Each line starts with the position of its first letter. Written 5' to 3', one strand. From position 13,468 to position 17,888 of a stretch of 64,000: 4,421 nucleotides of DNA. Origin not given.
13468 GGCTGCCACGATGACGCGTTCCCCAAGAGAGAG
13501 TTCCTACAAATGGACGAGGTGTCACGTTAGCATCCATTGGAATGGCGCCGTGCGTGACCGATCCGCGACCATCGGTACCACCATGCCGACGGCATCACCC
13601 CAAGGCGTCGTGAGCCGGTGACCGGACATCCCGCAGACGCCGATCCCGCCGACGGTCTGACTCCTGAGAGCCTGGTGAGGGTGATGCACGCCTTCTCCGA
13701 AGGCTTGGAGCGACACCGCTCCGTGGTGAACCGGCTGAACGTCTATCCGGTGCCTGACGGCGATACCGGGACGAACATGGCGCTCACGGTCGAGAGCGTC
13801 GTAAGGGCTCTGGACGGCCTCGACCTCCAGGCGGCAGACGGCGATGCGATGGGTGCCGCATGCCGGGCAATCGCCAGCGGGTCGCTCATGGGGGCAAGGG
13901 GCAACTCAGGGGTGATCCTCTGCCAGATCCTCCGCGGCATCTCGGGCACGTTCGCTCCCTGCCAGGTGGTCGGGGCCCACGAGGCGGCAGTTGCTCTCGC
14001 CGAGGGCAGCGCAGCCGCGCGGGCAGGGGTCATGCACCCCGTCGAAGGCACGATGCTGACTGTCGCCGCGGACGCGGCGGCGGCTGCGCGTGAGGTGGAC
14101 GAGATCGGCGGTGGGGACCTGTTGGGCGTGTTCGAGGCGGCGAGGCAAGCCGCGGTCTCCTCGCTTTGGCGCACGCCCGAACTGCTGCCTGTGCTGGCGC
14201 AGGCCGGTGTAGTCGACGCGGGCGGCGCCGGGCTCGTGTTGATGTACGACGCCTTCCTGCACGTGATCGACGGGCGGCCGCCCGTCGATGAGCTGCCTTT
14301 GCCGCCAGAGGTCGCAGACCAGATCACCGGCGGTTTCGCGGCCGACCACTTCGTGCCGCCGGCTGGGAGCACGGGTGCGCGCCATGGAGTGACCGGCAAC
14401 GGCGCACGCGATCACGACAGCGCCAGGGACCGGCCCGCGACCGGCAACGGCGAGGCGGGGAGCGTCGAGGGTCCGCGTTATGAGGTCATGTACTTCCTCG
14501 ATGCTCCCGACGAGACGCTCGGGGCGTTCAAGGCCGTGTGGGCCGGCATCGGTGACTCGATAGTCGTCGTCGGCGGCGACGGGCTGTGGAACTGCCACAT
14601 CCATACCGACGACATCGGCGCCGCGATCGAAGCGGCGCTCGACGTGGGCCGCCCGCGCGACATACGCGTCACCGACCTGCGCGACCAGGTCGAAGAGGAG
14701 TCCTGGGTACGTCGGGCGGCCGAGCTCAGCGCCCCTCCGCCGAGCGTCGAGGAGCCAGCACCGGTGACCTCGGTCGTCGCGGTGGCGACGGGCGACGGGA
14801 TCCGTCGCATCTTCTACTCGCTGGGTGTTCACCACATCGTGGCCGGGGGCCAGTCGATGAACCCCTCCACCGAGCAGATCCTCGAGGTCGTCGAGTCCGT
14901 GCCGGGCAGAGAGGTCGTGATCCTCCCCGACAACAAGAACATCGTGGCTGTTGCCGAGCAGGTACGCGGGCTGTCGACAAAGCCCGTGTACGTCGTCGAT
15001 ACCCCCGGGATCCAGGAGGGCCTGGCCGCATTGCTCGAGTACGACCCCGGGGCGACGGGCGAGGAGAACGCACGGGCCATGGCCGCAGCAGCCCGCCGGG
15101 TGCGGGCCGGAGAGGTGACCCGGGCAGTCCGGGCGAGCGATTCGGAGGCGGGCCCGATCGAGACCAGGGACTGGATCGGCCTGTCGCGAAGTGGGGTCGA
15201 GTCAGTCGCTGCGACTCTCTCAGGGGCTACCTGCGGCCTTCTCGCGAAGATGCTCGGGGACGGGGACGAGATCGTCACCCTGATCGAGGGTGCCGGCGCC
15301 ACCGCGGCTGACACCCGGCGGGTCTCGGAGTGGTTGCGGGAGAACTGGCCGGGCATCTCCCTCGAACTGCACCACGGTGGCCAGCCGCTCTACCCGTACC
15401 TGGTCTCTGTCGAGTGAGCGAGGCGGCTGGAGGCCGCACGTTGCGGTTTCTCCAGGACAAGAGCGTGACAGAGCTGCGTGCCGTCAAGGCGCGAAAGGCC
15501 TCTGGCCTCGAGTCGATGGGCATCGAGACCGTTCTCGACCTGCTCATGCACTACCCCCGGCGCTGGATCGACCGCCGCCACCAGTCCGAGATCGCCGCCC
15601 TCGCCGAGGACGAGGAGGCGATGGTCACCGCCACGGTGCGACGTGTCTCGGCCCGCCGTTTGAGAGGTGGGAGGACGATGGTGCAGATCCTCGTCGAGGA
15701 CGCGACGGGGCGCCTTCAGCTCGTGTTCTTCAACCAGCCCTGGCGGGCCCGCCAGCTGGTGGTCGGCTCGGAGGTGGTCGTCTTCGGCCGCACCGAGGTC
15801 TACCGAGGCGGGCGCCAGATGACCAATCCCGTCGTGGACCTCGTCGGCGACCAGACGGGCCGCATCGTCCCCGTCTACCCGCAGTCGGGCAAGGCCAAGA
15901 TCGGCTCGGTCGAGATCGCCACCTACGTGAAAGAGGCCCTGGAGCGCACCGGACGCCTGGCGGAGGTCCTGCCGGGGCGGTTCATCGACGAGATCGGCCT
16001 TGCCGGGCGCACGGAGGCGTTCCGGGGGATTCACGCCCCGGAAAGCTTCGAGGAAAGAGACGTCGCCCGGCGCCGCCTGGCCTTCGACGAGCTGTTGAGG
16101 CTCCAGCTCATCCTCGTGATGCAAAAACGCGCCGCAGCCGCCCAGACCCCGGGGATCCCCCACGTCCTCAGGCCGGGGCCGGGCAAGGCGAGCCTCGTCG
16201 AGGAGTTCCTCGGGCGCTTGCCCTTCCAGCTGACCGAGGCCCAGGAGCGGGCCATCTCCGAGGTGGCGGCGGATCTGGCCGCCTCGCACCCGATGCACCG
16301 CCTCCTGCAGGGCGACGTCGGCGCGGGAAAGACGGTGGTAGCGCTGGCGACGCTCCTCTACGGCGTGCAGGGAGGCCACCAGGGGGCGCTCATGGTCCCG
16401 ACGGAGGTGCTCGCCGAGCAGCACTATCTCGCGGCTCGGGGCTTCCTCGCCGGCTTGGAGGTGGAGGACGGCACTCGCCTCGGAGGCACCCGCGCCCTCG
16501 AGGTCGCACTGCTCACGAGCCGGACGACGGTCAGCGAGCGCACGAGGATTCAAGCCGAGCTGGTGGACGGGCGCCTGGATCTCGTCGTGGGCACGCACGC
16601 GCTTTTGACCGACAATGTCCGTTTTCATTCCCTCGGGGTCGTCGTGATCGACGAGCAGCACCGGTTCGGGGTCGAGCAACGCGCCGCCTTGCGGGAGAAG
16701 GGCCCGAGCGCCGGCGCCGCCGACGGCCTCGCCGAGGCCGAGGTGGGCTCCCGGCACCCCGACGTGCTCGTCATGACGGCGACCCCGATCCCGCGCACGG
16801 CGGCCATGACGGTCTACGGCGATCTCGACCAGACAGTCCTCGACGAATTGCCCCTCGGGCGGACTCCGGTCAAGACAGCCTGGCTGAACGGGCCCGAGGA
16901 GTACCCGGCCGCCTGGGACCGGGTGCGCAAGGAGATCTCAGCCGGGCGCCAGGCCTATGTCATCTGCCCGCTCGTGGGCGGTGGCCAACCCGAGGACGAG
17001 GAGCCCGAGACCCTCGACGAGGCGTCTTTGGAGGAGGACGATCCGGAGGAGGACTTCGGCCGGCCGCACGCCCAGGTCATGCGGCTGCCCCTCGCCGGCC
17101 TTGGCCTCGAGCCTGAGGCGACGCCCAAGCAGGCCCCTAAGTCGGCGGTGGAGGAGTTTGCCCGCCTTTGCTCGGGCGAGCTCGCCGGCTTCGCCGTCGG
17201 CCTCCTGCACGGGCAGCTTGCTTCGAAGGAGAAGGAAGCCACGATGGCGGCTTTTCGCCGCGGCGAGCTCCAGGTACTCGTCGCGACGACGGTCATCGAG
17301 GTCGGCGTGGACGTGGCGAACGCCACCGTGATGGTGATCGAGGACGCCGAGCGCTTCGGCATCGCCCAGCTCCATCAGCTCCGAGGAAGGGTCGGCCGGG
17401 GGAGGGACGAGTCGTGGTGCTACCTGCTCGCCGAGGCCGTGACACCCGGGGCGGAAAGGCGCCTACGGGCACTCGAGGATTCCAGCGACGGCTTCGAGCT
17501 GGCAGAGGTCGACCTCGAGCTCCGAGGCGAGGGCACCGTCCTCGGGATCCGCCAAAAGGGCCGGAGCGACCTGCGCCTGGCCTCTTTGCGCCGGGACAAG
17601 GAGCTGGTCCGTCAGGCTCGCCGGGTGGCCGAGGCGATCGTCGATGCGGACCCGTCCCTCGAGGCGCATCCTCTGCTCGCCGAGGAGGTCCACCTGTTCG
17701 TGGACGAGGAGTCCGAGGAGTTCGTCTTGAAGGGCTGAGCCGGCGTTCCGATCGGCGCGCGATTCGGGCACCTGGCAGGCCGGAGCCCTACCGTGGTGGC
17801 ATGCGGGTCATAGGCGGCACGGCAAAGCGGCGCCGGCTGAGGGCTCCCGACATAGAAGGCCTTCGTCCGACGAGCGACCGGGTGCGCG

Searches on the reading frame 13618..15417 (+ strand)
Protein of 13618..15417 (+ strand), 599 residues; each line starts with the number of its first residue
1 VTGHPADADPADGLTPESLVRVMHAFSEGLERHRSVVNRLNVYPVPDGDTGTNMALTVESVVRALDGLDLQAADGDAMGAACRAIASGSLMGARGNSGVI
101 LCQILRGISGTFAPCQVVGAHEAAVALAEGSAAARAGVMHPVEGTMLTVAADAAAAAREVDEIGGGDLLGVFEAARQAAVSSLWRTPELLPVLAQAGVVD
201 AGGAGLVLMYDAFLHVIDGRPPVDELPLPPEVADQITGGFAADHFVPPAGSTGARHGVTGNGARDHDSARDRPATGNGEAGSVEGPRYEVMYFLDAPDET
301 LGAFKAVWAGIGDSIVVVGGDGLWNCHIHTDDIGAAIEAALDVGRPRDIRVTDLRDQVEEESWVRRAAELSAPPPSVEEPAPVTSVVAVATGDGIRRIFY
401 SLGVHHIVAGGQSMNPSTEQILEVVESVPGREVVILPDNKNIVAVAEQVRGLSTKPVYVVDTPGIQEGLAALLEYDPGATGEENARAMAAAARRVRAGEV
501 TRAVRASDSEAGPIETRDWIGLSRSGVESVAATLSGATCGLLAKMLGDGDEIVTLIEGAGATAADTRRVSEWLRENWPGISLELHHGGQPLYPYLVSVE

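Call 57: search_protein_families(library=pfam, proteins=[window:13618-15417:+], max_evalue=0.00001)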
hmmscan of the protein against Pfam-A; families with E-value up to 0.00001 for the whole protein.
window:13618-15417:+ (599 aa): 3 families
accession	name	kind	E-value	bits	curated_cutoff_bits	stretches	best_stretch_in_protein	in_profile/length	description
PF13684.11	FakA-like_C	-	1.3e-65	221.3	23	1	386-599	2-216/216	Fatty acid kinase subunit A-like, C-terminal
PF02734.22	Dak2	-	1.2e-33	116.9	27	1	44-214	1-173/174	DAK2 domain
PF21645.3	FakA-like_M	-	1.4e-19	70.1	24.9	1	286-360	2-79/80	Fatty acid kinase subunit A-like, middle domain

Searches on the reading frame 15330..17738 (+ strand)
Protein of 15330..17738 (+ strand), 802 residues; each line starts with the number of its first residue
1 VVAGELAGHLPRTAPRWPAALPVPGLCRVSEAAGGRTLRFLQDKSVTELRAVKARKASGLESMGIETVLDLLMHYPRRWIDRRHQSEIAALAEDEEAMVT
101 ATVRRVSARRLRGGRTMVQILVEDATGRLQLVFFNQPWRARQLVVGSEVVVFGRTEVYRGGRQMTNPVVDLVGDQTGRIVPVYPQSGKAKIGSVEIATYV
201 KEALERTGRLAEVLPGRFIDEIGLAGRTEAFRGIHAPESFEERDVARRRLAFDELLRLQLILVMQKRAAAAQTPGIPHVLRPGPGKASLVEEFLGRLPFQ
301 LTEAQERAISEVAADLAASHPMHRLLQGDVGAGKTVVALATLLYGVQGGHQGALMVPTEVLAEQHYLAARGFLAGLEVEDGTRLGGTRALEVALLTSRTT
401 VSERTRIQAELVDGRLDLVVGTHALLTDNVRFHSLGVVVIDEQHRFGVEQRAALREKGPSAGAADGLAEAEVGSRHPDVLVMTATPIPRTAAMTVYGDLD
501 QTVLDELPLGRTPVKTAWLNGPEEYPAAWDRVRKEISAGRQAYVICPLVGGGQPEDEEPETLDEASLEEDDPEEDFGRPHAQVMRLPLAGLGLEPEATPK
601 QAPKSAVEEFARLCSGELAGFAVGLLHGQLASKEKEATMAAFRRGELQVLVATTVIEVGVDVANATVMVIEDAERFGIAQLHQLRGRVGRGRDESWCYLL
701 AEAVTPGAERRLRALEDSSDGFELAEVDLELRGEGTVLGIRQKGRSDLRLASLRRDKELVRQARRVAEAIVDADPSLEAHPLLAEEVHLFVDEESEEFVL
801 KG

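Call 57: search_protein_families(library=pfam, proteins=[window:15330-17738:+], max_evalue=0.00001)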
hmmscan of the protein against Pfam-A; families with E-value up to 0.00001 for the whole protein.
window:15330-17738:+ (802 aa): 6 families
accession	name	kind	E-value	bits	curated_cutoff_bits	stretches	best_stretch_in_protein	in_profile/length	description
PF00271.37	Helicase_C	-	9.4e-20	71.4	23.5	1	617-690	38-108/110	Helicase conserved C-terminal domain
PF17191.10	RecG_wedge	-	8.8e-19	68.1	23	1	51-186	7-143/162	RecG wedge domain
PF00270.35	DEAD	-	1e-17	64.8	26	1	302-491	1-164/167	DEAD/DEAH box helicase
PF19833.4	RecG_dom3_C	-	8.4e-12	45.4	26.8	1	719-778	2-62/87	ATP-dependent DNA helicase RecG, domain 3, C-terminal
PF01336.31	tRNA_anti-codon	-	8.8e-10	38.8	27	1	105-167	6-70/75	OB-fold nucleic acid binding domain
PF04851.21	ResIII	-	3.1e-07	30.9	22.5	1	299-486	2-162/164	Type III restriction enzyme, res subunit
